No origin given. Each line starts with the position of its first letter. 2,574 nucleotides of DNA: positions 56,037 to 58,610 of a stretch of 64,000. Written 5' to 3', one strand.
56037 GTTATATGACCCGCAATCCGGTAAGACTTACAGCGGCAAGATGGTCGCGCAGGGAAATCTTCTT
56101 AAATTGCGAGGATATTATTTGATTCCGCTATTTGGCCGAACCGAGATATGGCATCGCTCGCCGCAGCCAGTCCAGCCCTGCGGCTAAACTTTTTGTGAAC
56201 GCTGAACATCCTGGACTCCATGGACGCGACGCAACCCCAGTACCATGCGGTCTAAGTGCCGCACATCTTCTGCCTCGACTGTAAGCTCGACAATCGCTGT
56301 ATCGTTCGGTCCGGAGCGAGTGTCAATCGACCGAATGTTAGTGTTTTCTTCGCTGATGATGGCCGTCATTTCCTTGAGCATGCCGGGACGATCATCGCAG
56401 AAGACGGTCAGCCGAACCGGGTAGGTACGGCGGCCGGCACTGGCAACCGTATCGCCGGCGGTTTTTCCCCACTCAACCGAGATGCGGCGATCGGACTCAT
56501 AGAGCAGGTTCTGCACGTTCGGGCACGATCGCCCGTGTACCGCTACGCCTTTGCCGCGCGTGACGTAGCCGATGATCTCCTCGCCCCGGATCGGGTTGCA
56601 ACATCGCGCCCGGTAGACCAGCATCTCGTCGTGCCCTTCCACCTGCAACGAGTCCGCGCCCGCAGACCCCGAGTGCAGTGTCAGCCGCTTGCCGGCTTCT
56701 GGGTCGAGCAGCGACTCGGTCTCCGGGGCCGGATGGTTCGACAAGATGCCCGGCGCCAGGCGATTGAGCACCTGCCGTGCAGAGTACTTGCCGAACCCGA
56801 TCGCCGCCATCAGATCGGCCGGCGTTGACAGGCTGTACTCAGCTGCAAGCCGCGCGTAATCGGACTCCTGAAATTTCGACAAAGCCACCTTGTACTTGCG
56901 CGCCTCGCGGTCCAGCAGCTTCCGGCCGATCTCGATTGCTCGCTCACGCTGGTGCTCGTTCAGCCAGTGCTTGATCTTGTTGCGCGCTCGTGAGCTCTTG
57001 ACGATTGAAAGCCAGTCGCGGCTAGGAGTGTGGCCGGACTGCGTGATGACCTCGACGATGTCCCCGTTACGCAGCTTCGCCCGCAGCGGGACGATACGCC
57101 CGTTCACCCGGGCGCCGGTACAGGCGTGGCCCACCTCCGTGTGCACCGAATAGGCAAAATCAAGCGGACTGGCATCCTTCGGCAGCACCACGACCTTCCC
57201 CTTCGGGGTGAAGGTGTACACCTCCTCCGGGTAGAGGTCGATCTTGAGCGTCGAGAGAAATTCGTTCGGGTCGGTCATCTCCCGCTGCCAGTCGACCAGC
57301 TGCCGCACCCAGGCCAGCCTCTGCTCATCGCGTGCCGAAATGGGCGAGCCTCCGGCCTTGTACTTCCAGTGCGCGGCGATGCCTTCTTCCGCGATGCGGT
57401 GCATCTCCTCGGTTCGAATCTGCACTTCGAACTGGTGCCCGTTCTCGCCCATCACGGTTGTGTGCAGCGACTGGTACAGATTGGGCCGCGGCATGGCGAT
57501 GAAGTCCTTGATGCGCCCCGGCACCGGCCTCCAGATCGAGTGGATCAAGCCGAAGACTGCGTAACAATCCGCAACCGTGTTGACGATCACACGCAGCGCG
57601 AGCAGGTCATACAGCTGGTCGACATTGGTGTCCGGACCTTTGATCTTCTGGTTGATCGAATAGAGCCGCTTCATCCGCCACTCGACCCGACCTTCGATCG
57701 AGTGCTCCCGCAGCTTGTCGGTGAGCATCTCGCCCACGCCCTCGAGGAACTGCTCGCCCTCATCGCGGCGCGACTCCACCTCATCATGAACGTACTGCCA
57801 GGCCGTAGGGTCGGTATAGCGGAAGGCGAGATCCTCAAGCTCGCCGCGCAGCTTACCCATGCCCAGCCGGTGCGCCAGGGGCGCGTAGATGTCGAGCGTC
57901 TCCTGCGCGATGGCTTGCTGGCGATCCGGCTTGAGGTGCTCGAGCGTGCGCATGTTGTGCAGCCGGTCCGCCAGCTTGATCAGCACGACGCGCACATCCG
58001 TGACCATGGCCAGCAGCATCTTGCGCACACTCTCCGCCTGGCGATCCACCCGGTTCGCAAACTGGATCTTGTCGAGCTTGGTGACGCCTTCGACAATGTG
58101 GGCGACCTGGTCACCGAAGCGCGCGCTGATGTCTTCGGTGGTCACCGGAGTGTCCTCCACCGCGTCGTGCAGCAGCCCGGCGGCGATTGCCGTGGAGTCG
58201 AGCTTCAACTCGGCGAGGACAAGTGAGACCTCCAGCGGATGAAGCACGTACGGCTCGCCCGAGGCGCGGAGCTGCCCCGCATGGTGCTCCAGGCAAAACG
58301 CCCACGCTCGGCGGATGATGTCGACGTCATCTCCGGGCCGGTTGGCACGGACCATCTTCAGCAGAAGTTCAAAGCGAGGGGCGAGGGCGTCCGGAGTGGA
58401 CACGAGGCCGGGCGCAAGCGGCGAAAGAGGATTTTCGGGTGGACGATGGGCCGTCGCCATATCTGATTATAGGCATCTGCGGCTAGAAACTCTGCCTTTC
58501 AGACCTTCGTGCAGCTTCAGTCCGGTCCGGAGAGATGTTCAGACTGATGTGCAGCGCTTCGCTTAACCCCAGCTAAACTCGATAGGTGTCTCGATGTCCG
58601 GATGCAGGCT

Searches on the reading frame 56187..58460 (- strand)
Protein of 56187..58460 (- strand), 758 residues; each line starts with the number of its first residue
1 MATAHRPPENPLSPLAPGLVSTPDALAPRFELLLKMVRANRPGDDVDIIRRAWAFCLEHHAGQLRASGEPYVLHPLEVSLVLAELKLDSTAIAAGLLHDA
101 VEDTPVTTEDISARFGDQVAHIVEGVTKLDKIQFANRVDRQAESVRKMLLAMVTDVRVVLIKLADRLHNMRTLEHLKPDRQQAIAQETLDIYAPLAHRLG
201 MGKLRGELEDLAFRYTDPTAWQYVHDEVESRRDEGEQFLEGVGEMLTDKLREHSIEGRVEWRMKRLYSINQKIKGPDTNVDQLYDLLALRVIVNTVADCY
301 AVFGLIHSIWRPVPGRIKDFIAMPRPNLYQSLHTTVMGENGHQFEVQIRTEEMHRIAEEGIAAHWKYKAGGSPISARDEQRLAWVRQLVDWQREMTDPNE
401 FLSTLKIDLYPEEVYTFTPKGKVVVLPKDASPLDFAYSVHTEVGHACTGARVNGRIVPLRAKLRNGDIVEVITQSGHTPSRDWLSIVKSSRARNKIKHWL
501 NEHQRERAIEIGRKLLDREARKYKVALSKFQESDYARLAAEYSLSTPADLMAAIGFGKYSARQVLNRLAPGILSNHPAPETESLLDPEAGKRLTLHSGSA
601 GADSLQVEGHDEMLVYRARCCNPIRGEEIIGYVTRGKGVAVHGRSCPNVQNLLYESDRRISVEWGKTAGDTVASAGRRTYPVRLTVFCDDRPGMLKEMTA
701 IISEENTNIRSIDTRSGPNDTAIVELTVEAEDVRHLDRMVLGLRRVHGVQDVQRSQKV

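Call 53: search_protein_families(library=pfam, proteins=[window:56187-58460:-], max_evalue=0.00001)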
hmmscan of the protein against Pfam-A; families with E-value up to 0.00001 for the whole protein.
window:56187-58460:- (758 aa): 7 families
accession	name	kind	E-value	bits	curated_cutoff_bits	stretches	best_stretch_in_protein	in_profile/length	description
PF13328.12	HD_4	-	5.7e-56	189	27.2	1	52-201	1-155/156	HD domain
PF04607.23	RelA_SpoT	-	2.4e-39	134.5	27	1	262-370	2-111/113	Region found in RelA / SpoT proteins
PF02824.27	TGS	-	4.9e-21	75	22.2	1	414-473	1-60/60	TGS domain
PF13291.12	ACT_4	-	3.5e-19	69.7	27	1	678-754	3-80/80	ACT domain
PF01966.28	HD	-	2.4e-12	47.6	22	1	74-170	4-116/116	HD domain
PF19296.4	RelA_AH_RIS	-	2.9e-08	34.5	23.8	1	485-650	2-176/185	RelA/SpoT, AH and RIS domains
PF01842.31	ACT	-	1.2e-07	31.7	27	1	683-735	2-56/66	ACT domain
